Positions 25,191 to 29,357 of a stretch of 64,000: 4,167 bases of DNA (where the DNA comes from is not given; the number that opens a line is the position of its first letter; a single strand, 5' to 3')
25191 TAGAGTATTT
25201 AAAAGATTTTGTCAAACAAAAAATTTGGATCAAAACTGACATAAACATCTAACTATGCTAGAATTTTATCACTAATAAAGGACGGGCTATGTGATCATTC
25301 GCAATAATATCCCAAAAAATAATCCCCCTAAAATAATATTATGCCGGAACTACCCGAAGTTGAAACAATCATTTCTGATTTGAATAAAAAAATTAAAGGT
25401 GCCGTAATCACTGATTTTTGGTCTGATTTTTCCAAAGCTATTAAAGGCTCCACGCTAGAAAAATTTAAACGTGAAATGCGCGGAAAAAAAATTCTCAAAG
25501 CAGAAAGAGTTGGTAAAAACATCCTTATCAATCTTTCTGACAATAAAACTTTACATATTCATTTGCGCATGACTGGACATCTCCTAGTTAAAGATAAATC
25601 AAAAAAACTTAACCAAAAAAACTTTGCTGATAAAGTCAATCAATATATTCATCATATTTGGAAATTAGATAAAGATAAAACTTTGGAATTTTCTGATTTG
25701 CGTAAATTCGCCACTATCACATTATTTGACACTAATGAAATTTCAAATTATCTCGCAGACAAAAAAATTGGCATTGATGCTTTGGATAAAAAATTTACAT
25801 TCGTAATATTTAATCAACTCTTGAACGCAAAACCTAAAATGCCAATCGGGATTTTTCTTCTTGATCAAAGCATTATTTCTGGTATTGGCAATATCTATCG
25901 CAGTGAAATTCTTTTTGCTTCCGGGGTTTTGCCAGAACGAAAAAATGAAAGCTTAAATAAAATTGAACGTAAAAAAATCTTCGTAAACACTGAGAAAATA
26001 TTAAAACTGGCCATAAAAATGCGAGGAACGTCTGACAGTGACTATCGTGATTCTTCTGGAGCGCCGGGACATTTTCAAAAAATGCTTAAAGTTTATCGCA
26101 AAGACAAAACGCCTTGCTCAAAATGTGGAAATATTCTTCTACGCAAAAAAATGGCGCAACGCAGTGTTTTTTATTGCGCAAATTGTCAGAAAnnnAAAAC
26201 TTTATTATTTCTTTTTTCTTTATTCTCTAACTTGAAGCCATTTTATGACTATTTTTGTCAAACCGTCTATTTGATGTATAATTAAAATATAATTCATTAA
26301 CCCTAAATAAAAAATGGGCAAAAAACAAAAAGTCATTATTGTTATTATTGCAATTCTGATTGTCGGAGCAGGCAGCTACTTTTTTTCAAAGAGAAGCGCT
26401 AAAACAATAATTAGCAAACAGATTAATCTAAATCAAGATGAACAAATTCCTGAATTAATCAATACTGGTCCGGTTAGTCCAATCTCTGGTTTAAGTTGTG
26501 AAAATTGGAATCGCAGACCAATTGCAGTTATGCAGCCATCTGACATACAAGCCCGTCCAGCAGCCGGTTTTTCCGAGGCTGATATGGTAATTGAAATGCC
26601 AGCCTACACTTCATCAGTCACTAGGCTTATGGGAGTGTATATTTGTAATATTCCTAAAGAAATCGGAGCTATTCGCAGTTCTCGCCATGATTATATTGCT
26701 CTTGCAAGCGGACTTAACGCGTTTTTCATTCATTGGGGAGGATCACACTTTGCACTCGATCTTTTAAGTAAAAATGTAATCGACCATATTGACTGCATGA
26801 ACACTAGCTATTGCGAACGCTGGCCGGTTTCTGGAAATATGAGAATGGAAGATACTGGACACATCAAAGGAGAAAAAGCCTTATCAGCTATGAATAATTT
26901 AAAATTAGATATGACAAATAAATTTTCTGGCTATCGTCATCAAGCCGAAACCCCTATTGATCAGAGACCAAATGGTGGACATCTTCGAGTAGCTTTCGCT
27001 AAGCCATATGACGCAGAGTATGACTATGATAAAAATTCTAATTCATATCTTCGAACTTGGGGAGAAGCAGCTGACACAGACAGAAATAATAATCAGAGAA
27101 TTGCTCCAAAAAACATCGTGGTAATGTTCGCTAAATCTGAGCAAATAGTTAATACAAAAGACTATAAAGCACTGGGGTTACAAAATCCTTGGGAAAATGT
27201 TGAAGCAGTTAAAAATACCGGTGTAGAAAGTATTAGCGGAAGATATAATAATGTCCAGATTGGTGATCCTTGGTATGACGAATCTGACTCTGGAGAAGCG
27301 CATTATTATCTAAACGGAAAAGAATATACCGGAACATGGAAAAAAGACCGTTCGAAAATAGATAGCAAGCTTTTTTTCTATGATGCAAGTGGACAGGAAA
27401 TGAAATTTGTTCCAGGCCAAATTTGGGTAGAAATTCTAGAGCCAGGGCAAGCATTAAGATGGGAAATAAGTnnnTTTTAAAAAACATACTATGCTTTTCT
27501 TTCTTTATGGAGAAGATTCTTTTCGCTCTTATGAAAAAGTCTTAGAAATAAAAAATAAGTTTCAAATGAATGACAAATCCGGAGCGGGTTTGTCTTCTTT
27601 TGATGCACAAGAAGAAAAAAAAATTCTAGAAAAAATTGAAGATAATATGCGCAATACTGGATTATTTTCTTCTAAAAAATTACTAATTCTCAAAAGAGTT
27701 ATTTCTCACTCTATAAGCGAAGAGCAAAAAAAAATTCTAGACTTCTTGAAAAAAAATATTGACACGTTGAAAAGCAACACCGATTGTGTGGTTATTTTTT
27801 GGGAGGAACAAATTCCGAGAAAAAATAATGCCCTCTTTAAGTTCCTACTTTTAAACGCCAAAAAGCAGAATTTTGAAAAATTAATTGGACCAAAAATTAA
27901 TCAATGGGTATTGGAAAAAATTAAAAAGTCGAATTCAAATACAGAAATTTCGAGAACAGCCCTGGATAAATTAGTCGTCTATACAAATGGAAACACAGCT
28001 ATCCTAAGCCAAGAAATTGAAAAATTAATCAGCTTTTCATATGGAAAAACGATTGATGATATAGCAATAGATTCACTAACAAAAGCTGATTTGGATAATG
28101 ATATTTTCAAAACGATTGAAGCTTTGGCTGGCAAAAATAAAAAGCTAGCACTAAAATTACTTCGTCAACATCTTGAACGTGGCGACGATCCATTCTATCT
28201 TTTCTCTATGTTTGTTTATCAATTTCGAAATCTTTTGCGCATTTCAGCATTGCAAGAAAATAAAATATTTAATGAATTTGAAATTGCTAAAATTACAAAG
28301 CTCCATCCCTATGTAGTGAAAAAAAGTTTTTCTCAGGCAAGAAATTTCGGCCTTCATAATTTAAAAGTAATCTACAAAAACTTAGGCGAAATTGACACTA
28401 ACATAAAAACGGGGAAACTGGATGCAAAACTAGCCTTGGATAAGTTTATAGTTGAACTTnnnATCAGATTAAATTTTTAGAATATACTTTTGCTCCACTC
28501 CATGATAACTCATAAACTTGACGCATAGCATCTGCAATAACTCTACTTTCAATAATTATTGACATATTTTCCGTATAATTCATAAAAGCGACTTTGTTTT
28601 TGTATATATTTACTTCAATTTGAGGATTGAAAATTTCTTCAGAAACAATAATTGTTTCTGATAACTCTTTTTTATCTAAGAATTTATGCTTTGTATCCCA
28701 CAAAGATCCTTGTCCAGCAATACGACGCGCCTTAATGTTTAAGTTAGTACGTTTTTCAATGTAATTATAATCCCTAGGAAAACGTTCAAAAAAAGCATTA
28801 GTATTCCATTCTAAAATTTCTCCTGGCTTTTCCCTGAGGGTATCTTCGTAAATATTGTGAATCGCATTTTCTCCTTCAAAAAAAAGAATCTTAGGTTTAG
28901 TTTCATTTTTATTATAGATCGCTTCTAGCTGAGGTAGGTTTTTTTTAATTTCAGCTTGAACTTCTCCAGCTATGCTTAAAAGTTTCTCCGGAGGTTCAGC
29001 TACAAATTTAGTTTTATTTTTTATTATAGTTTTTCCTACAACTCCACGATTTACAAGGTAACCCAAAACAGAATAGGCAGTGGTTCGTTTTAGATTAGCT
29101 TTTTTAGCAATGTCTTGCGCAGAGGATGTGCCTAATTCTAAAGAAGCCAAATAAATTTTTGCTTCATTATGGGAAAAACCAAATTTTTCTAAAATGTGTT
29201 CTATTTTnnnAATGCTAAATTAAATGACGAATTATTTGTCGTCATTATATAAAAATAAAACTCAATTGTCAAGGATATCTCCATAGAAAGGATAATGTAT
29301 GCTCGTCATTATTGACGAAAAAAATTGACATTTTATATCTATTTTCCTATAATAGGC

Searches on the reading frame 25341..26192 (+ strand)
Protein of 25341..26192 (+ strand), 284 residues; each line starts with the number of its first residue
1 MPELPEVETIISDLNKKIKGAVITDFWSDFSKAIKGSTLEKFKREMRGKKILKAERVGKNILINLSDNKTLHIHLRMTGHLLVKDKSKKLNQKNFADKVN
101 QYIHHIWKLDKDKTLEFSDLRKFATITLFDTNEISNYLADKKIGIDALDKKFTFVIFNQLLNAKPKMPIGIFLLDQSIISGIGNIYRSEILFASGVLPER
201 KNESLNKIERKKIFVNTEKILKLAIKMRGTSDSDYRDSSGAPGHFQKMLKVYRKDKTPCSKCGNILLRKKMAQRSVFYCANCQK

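Call 13: search_protein_families(library=pfam, proteins=[window:25341-26192:+], max_evalue=0.001)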
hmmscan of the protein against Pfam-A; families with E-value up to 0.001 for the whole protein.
window:25341-26192:+ (284 aa): 3 families
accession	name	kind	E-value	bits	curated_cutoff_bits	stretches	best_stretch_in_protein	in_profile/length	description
PF01149.29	Fapy_DNA_glyco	-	8.1e-28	97.9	25.5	1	1-126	1-117/117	Formamidopyrimidine-DNA glycosylase N-terminal domain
PF06831.19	H2TH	-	2e-20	73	34.7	1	143-231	1-88/93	Formamidopyrimidine-DNA glycosylase H2TH domain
PF06827.20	zf-FPG_IleRS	-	2.2e-06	27.8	21.3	1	258-284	3-29/30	Zinc finger found in FPG and IleRS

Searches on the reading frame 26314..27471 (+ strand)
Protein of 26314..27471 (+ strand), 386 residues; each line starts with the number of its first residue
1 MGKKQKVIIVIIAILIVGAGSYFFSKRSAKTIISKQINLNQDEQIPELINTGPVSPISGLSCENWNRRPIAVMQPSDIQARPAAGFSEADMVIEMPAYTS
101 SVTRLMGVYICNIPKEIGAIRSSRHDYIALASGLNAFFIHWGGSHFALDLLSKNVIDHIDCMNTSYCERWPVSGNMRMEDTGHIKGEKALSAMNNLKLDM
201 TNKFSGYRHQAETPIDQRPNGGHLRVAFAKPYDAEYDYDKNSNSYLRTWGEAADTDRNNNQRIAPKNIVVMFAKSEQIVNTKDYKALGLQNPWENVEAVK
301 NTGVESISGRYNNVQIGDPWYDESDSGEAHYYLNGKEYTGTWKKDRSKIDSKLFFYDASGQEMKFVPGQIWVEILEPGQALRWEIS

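Call 13: search_protein_families(library=pfam, proteins=[window:26314-27471:+], max_evalue=0.001)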
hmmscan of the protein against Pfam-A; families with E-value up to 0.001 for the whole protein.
window:26314-27471:+ (386 aa): 2 families
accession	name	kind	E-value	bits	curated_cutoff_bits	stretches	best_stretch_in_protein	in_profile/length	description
PF11258.13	DUF3048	-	5.5e-27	95.2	25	1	64-166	11-113/148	Protein of unknown function (DUF3048) N-terminal domain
PF17479.7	DUF3048_C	-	6.1e-17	62.5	25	1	226-372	3-114/114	Protein of unknown function (DUF3048) C-terminal domain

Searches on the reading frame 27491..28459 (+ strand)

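Call 13: search_protein_families(library=pfam, proteins=[window:27491-28459:+], max_evalue=0.001)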
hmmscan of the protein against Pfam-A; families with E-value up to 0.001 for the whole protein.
window:27491-28459:+ (323 aa): 1 family
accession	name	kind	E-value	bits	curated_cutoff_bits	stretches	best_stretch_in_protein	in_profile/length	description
PF21694.2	DNA_pol3_delta_C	-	1.2e-27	96.8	27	1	203-322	2-120/121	DNA polymerase III delta subunit, C-terminal domain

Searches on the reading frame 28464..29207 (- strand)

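Call 13: search_protein_families(library=pfam, proteins=[window:28464-29207:-], max_evalue=0.001)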
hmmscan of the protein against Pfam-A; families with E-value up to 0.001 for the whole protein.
window:28464-29207:- (247 aa): 1 family
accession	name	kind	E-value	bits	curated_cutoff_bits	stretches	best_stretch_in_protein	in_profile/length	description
PF01978.25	TrmB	-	4.6e-15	55.6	25.6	1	6-74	1-68/68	Sugar-specific transcriptional regulator TrmB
